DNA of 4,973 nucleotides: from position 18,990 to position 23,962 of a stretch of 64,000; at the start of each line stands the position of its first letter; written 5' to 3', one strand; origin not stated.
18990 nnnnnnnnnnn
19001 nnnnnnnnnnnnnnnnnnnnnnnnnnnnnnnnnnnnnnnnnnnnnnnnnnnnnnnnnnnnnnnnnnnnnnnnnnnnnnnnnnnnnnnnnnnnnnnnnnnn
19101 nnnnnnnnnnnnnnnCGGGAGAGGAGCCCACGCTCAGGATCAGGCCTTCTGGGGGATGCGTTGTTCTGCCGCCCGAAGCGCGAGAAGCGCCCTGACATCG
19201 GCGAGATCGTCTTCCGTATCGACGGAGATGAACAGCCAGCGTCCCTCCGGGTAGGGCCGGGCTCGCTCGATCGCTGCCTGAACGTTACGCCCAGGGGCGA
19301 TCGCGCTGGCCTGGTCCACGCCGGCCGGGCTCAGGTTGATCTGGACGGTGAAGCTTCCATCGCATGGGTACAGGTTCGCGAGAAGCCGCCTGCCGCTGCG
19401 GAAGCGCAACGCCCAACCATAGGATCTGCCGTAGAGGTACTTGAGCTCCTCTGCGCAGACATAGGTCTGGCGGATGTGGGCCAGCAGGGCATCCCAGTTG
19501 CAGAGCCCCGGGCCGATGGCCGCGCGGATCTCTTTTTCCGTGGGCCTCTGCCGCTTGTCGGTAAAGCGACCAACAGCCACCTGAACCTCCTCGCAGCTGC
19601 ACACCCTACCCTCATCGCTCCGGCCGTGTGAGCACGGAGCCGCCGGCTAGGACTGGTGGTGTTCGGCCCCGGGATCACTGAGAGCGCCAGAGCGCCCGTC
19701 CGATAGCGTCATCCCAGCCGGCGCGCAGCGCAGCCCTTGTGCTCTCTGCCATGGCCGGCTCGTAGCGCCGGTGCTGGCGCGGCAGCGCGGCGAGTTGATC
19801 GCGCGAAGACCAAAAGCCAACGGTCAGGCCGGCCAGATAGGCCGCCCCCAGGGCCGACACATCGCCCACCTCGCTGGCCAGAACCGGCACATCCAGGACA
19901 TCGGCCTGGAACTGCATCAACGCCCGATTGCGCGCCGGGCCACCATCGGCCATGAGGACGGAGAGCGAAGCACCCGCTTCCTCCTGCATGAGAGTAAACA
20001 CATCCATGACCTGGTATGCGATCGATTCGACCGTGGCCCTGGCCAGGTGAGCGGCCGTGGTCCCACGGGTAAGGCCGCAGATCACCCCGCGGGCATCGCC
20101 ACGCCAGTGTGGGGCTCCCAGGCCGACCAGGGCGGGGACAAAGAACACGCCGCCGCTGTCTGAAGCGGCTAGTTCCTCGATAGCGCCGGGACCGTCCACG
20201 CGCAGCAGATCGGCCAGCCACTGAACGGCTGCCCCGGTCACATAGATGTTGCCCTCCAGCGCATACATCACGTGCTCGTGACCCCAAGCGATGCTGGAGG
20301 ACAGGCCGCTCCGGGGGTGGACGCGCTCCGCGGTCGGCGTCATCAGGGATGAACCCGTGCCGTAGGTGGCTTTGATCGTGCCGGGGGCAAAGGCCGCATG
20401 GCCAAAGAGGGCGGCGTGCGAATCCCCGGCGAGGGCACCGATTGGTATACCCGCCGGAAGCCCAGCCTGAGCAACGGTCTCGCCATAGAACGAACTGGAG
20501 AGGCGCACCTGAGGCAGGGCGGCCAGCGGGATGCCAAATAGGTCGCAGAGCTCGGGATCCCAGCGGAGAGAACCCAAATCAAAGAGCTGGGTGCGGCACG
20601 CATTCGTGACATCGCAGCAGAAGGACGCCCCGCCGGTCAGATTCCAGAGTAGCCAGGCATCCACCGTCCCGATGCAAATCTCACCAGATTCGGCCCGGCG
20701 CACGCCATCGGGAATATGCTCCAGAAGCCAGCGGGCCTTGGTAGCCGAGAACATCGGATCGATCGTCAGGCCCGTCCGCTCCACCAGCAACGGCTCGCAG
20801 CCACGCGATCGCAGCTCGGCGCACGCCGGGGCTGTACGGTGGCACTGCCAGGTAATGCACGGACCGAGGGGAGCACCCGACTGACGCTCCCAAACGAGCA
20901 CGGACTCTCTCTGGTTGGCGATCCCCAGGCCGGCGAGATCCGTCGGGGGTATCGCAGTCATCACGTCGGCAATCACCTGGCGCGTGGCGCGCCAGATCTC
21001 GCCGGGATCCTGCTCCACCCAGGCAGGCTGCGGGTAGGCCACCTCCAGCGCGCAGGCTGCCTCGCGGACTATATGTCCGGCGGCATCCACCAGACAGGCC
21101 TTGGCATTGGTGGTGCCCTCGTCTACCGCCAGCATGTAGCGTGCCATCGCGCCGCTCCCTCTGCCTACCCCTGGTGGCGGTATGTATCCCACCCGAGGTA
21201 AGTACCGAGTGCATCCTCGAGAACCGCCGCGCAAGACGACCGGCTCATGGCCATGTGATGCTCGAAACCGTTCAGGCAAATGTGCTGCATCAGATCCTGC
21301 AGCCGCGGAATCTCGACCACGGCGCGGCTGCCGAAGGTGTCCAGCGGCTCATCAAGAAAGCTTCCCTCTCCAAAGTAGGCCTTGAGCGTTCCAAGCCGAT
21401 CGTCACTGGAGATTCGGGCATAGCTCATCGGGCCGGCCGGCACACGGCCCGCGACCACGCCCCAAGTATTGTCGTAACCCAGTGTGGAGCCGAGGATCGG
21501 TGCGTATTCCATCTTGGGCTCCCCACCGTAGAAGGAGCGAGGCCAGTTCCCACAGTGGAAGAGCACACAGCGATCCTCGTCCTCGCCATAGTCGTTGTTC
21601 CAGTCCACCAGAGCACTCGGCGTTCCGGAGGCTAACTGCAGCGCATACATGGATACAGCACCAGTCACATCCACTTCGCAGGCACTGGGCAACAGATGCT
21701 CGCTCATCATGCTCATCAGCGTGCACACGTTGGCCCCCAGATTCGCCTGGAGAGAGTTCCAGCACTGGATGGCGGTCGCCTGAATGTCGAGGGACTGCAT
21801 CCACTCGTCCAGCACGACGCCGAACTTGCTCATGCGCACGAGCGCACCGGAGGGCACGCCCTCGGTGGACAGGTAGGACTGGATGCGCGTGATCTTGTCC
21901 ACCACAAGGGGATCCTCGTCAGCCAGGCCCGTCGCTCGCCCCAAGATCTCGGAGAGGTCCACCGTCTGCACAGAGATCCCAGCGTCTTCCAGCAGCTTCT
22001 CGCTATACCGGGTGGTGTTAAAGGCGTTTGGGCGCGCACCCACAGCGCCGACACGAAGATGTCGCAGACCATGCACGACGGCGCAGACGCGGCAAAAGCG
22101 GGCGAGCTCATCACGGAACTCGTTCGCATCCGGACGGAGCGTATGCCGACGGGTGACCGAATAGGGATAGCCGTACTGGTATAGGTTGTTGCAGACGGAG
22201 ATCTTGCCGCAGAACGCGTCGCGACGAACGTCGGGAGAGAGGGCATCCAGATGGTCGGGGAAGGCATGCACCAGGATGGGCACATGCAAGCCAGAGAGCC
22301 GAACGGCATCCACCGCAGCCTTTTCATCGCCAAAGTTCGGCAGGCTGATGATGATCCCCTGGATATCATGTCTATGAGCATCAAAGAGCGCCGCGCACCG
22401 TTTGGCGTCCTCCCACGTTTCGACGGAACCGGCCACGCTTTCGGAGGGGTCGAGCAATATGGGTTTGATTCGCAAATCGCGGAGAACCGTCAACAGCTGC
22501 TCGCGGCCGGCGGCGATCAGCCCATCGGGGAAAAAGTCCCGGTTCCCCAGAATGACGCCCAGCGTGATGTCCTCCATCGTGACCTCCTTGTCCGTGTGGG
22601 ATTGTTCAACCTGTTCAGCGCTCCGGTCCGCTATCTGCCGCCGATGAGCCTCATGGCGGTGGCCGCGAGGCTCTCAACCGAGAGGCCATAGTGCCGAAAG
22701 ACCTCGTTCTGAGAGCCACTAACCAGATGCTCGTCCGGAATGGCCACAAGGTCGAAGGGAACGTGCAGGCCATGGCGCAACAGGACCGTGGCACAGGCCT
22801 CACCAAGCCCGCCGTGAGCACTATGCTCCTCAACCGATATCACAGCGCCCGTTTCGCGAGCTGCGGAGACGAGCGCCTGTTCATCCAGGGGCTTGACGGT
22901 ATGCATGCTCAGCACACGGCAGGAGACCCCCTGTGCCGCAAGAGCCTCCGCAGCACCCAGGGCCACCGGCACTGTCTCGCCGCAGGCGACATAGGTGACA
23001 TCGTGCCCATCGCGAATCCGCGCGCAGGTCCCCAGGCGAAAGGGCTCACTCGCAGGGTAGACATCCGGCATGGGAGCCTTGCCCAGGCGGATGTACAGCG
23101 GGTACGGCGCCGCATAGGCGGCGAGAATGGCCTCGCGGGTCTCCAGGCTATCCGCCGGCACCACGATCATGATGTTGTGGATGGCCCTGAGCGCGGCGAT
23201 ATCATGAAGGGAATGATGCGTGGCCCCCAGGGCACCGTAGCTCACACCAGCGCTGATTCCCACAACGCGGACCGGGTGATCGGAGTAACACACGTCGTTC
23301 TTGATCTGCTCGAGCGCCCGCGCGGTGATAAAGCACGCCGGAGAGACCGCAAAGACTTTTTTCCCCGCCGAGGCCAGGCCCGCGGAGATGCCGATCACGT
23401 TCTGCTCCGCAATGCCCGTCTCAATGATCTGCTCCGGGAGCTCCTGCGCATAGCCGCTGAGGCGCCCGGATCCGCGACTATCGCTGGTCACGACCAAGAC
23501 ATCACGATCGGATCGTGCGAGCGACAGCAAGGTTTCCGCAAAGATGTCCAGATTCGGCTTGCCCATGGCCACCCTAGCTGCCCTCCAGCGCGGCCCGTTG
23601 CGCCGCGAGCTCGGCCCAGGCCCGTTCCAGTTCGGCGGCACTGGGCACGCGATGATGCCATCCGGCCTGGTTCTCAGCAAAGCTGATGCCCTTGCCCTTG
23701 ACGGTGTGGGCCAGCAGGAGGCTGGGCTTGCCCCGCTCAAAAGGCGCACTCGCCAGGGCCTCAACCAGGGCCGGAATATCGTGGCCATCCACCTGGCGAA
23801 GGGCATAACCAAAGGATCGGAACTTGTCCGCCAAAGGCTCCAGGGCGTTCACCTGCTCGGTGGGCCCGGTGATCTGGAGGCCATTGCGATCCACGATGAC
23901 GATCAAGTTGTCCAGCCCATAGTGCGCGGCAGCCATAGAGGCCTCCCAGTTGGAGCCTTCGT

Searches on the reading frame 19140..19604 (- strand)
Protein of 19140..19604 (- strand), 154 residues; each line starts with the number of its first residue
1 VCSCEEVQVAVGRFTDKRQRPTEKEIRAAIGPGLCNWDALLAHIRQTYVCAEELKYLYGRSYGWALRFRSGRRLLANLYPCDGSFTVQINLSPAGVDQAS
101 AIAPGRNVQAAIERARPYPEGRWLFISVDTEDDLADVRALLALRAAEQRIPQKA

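Call 62: search_protein_families(library=pfam, proteins=[window:19140-19604:-], max_evalue=0.00001)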
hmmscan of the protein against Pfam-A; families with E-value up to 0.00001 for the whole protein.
window:19140-19604:- (154 aa): 1 family
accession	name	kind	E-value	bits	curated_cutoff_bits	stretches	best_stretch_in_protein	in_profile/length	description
PF12663.12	DUF3788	-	8.5e-23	81.2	25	1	19-144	2-127/128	Protein of unknown function (DUF3788)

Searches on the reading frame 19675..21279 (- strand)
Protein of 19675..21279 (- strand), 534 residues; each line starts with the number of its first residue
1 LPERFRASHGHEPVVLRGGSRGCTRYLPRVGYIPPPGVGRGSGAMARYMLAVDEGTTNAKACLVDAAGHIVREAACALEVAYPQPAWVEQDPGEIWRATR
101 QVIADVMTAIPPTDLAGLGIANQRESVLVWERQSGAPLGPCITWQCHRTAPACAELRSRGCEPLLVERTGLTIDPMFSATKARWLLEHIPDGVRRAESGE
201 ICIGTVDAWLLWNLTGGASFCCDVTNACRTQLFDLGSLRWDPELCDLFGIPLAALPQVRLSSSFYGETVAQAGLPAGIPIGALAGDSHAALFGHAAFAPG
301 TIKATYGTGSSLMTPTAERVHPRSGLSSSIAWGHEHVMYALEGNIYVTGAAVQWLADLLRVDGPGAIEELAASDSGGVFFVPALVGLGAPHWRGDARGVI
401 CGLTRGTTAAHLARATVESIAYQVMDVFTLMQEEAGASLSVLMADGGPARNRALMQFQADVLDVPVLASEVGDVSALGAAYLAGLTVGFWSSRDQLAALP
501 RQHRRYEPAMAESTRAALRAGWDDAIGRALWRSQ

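Call 62: search_protein_families(library=pfam, proteins=[window:19675-21279:-], max_evalue=0.00001)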
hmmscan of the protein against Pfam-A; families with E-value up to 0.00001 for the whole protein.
window:19675-21279:- (534 aa): 2 families
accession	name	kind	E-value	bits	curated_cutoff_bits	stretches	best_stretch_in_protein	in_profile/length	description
PF00370.27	FGGY_N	-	3.4e-67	227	28.8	1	48-293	1-245/245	FGGY family of carbohydrate kinases, N-terminal domain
PF02782.22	FGGY_C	-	1.2e-37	130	27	1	304-485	3-196/198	FGGY family of carbohydrate kinases, C-terminal domain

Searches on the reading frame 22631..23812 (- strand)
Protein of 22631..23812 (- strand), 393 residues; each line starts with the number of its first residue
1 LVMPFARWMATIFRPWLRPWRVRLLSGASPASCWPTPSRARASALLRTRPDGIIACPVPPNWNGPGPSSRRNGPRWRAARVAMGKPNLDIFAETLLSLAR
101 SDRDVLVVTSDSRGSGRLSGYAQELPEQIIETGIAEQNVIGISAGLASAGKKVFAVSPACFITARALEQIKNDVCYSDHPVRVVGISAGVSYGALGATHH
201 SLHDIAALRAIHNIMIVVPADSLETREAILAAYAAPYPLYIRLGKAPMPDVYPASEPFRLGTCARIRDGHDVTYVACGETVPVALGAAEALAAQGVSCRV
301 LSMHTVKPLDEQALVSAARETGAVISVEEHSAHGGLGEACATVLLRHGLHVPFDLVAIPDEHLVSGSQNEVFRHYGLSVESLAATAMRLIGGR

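Call 62: search_protein_families(library=pfam, proteins=[window:22631-23812:-], max_evalue=0.00001)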
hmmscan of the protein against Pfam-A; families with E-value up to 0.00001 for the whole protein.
window:22631-23812:- (393 aa): 3 families
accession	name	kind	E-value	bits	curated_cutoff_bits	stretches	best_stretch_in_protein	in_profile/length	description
PF02780.25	Transketolase_C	-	1.8e-30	105.8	25.9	1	261-381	1-123/124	Transketolase, C-terminal domain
PF02779.29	Transket_pyr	-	2.2e-29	102.8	27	1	90-246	8-170/174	Transketolase, pyrimidine binding domain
PF22613.1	Transketolase_C_1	-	2.2e-07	31.5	27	1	268-313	10-55/113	Transketolase-like TK C-terminal domain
